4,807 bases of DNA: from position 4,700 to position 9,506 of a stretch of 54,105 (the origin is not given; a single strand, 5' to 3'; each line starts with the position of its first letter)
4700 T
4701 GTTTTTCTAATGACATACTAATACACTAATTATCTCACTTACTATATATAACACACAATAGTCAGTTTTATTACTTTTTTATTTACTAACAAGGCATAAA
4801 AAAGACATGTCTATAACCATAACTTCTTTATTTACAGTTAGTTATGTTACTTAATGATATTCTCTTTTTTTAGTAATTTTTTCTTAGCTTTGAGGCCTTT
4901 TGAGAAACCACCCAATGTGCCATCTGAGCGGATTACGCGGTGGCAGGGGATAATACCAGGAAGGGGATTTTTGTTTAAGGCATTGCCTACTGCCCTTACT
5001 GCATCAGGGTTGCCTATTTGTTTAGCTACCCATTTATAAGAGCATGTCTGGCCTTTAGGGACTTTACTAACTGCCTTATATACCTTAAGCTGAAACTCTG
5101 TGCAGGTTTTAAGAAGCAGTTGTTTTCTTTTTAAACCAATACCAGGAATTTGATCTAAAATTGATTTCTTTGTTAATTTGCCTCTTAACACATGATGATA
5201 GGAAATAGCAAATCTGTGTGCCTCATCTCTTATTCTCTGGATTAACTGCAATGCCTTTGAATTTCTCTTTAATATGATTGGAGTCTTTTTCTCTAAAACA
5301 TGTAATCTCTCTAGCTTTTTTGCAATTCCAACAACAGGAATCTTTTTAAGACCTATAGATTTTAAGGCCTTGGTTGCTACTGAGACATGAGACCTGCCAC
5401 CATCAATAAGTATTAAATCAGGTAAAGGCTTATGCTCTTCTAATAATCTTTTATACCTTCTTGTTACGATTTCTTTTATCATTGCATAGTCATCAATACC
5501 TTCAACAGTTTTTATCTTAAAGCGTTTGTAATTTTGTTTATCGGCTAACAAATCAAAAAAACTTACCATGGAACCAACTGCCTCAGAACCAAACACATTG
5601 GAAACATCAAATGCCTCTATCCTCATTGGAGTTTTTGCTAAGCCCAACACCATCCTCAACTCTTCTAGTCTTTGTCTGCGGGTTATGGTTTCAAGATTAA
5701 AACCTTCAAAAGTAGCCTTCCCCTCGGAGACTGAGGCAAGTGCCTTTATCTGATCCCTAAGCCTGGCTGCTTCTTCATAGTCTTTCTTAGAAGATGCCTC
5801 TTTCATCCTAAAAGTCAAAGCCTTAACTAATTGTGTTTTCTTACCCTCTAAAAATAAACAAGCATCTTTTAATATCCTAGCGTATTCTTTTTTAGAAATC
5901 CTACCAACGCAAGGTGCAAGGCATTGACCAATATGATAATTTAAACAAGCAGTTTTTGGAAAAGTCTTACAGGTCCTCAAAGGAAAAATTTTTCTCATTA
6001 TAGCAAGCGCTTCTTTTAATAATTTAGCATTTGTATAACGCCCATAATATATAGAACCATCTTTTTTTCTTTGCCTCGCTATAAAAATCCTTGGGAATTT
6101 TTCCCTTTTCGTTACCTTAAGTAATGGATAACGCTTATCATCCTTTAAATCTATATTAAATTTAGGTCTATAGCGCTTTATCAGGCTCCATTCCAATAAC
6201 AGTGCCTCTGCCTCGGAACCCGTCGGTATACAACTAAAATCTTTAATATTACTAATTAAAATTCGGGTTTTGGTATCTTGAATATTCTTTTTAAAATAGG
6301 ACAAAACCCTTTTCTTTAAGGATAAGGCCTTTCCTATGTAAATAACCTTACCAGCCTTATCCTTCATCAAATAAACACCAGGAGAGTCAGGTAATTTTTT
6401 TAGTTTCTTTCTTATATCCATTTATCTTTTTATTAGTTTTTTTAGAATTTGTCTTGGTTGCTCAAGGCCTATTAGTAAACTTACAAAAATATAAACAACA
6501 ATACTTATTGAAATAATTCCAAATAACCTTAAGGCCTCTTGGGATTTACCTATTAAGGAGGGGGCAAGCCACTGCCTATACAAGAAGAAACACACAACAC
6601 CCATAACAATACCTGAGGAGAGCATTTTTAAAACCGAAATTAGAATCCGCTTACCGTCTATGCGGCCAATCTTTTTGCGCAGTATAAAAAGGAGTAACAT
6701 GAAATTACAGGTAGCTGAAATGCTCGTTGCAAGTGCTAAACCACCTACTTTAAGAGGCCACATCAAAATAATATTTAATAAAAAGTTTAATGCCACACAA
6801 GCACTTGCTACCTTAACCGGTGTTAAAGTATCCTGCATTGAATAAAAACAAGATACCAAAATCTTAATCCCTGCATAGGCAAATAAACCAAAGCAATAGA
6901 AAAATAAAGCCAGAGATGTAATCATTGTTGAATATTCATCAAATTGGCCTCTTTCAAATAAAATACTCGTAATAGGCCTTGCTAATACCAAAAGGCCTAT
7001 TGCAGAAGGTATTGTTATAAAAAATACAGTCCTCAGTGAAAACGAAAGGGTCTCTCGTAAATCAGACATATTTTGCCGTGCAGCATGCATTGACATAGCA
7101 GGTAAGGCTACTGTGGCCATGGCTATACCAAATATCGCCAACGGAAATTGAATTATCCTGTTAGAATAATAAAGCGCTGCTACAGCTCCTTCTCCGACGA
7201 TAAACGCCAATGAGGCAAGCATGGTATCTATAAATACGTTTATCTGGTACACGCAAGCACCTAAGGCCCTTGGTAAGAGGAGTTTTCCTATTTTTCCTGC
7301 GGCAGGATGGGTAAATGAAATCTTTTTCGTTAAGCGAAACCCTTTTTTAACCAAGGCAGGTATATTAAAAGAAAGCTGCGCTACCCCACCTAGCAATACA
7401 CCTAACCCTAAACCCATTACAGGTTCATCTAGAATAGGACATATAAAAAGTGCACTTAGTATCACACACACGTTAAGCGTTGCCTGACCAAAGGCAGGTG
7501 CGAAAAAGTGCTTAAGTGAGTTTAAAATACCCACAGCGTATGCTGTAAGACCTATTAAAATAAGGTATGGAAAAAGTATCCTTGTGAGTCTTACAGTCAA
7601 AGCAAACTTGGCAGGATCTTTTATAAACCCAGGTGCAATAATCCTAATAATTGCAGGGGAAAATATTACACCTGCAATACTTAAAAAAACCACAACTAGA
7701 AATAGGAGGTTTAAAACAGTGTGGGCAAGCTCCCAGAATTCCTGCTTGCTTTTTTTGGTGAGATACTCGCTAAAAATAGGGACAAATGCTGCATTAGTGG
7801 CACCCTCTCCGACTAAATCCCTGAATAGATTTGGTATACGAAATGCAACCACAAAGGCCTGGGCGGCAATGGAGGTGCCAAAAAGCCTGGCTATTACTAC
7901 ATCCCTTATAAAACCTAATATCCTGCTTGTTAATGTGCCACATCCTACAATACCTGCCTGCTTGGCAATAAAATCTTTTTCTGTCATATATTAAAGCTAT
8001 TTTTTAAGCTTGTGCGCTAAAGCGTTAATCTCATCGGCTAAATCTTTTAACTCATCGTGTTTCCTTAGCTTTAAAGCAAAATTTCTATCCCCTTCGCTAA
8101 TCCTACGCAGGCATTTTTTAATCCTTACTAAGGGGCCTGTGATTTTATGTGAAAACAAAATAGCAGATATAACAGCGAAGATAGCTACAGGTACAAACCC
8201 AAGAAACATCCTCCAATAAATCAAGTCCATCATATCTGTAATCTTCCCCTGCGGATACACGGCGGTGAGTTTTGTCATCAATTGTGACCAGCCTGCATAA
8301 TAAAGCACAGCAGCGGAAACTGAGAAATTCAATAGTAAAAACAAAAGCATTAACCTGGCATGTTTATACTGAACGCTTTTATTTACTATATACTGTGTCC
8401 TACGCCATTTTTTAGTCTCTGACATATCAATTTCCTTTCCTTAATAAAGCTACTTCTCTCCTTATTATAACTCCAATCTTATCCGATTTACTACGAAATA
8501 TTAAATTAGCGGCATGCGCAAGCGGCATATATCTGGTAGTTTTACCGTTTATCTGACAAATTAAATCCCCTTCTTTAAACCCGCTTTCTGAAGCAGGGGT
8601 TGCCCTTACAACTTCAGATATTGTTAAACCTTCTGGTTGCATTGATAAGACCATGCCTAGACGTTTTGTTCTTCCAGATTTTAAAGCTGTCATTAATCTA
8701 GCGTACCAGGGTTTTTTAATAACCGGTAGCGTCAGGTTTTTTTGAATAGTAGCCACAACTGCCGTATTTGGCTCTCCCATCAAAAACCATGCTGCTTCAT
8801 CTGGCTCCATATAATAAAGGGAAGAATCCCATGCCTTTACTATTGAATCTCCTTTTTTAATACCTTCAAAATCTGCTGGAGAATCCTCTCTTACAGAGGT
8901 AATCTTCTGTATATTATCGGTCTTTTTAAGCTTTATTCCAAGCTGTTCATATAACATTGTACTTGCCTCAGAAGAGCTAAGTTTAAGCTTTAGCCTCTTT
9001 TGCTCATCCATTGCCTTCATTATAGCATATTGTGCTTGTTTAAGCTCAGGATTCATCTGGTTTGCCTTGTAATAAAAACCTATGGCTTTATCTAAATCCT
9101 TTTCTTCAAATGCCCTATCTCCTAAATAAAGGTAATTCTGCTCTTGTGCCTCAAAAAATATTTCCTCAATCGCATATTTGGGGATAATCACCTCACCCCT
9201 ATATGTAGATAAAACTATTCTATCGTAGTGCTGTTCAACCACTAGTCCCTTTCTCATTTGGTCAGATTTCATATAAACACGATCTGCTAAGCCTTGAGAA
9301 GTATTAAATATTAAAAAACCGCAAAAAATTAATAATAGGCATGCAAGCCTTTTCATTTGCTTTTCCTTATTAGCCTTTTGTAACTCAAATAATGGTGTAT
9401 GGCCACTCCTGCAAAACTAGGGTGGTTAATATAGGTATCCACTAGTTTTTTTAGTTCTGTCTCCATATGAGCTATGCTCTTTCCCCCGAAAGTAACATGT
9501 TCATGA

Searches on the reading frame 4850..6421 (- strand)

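Call 81: search_protein_families(library=pfam, proteins=[window:4850-6421:-], max_evalue=0.001)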
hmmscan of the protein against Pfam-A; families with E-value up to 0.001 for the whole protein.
window:4850-6421:- (524 aa): 4 families
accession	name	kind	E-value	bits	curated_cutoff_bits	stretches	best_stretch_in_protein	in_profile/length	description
PF08459.17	UvrC_RNaseH_dom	-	2.4e-54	183.9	22.3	1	258-406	3-159/159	UvrC RNAse H endonuclease domain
PF01035.26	DNA_binding_1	-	3.5e-33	113.7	27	1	442-521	1-80/81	6-O-methylguanine DNA methyltransferase, DNA binding domain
PF02151.25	UVR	-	7.8e-10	38.6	21.5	1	197-228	2-33/36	UvrB/uvrC motif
PF01541.30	GIY-YIG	-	5.9e-09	36.5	22.6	1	14-89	2-78/78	GIY-YIG catalytic domain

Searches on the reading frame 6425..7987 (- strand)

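Call 81: search_protein_families(library=pfam, proteins=[window:6425-7987:-], max_evalue=0.001)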
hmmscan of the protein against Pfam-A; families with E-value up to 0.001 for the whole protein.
window:6425-7987:- (521 aa): 2 families
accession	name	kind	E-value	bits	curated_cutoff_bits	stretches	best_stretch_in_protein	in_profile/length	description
PF03023.19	MurJ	-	1.3e-122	410.2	27.4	1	32-471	1-434/451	Lipid II flippase MurJ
PF01554.23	MatE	-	5.9e-06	26.5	24.9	1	239-407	1-161/161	MatE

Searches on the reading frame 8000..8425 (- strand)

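Call 81: search_protein_families(library=pfam, proteins=[window:8000-8425:-], max_evalue=0.001)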
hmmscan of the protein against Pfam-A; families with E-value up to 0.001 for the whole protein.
window:8000-8425:- (142 aa): 1 family
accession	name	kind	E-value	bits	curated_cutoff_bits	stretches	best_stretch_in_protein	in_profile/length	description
PF00672.30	HAMP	-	1.2e-05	25.9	25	1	90-141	1-52/53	HAMP domain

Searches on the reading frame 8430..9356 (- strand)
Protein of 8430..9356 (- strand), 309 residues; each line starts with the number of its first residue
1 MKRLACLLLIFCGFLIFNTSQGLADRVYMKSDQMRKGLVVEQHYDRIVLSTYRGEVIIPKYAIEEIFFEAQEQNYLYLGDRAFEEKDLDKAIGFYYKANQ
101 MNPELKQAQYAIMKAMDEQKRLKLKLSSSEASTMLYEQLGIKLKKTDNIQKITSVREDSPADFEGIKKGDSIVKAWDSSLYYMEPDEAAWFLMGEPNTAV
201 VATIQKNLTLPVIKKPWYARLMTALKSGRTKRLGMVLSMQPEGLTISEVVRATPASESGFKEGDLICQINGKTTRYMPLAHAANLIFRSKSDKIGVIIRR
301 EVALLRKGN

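Call 81: search_protein_families(library=pfam, proteins=[window:8430-9356:-], max_evalue=0.001)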
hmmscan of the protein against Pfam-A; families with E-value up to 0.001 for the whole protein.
window:8430-9356:- (309 aa): 4 families
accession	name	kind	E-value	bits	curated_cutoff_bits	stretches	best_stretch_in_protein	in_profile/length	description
PF13180.12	PDZ_2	-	6e-15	55.7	27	2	232-274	2-44/80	PDZ domain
PF00595.29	PDZ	-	4.9e-14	52.9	23.2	1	228-296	7-78/81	PDZ domain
PF17820.7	PDZ_6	-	4e-12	46.1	27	1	246-286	2-40/54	PDZ domain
PF11874.13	DUF3394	-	0.00017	21.7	28.2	0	118-174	91-147/181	Domain of unknown function (DUF3394)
